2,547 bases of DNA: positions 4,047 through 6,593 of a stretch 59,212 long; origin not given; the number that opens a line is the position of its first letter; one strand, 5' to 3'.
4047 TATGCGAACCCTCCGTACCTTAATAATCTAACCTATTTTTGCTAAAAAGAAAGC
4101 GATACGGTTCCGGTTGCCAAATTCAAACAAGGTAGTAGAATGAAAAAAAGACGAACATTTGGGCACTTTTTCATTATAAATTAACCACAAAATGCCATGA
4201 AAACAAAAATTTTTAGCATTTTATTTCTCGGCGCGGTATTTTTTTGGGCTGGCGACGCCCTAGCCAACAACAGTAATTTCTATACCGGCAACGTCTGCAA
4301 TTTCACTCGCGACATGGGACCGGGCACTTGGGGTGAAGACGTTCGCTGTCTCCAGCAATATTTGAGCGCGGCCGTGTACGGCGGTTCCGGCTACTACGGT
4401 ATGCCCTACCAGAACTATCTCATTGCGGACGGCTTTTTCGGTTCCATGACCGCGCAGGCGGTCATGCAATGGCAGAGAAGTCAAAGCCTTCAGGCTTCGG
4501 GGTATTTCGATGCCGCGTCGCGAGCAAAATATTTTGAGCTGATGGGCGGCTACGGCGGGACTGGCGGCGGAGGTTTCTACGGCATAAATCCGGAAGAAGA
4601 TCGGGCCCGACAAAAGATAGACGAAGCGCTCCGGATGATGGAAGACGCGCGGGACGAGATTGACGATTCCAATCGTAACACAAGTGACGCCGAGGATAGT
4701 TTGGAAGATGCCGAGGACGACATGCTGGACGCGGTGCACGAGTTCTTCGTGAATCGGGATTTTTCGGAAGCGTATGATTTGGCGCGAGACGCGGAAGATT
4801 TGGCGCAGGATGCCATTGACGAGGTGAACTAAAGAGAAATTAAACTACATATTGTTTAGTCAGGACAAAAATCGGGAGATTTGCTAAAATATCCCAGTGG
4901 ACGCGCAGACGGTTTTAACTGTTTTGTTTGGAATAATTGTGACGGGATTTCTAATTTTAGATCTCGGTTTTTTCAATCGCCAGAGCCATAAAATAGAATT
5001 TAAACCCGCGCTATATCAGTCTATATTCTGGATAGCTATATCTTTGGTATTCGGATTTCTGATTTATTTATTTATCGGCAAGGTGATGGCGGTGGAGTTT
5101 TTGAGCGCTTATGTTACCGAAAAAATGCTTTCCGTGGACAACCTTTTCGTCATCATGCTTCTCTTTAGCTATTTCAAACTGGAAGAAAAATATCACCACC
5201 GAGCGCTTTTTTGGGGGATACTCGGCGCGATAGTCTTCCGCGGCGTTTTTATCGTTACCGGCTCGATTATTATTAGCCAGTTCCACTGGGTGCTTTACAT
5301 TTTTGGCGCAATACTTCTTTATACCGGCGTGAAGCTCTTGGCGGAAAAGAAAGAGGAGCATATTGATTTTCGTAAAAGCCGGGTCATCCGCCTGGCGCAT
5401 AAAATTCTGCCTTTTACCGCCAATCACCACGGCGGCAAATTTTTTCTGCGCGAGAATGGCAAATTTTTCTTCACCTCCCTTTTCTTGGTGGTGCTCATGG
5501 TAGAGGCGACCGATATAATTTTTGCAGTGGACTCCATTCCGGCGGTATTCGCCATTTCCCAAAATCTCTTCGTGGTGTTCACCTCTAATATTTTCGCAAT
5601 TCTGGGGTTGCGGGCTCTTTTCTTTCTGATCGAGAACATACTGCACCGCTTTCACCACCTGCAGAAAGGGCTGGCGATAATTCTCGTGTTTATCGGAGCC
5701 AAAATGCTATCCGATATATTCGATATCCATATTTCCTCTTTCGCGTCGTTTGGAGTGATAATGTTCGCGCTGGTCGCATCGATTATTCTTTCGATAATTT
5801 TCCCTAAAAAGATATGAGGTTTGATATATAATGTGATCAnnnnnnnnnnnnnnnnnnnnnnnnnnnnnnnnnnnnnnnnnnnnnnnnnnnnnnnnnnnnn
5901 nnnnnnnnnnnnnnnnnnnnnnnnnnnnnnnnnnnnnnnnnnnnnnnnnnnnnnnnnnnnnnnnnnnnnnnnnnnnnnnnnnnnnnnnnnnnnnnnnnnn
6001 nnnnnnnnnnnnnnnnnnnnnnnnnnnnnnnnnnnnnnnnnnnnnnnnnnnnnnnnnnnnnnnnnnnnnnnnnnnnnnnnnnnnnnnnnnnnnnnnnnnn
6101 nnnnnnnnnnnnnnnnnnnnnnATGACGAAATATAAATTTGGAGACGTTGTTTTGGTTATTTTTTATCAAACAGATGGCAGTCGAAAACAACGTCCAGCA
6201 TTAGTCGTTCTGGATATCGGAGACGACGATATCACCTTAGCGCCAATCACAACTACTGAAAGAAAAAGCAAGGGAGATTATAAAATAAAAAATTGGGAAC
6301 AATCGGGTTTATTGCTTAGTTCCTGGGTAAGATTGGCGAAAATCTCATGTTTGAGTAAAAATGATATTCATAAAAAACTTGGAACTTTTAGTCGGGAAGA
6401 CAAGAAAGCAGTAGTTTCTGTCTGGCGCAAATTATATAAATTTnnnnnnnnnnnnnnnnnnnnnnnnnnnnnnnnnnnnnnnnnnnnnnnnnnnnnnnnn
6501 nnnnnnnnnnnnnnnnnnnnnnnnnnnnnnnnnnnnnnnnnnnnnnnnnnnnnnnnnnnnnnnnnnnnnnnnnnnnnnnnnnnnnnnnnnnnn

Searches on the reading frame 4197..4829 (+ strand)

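Call 6: search_protein_families(library=pfam, proteins=[window:4197-4829:+], max_evalue=0.01)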
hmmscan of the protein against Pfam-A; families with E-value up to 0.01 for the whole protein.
window:4197-4829:+ (211 aa): 1 family
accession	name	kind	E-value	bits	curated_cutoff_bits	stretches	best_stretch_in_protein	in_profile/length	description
PF01471.23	PG_binding_1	-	8.1e-10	39.2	23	1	46-107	2-52/57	Putative peptidoglycan binding domain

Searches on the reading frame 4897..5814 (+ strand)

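Call 6: search_protein_families(library=pfam, proteins=[window:4897-5814:+], max_evalue=0.01)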
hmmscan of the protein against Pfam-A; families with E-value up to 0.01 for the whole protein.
window:4897-5814:+ (306 aa): 1 family
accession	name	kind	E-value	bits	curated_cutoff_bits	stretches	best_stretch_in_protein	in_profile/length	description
PF03741.22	TerC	-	4.8e-52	176.7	27.8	1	70-272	2-176/178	Integral membrane protein TerC family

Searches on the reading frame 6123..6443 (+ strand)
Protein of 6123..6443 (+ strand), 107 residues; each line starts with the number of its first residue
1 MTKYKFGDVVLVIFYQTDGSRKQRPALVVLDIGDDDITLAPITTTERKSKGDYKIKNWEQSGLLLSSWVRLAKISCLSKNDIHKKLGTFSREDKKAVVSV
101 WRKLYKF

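Call 6: search_protein_families(library=pfam, proteins=[window:6123-6443:+], max_evalue=0.01)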
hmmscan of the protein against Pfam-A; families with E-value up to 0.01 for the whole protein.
window:6123-6443:+ (107 aa): 1 family
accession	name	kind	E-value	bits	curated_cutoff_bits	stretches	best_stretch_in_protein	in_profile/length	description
PF02452.23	PemK_toxin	-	9.6e-13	48.7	23.1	1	5-99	1-103/109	PemK-like, MazF-like toxin of type II toxin-antitoxin system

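Call 13: search_protein_families(library=ncbifam, proteins=[window:6123-6443:+], max_evalue=0.01)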
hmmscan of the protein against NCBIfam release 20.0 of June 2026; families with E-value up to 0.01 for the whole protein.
window:6123-6443:+ (107 aa): 0 families
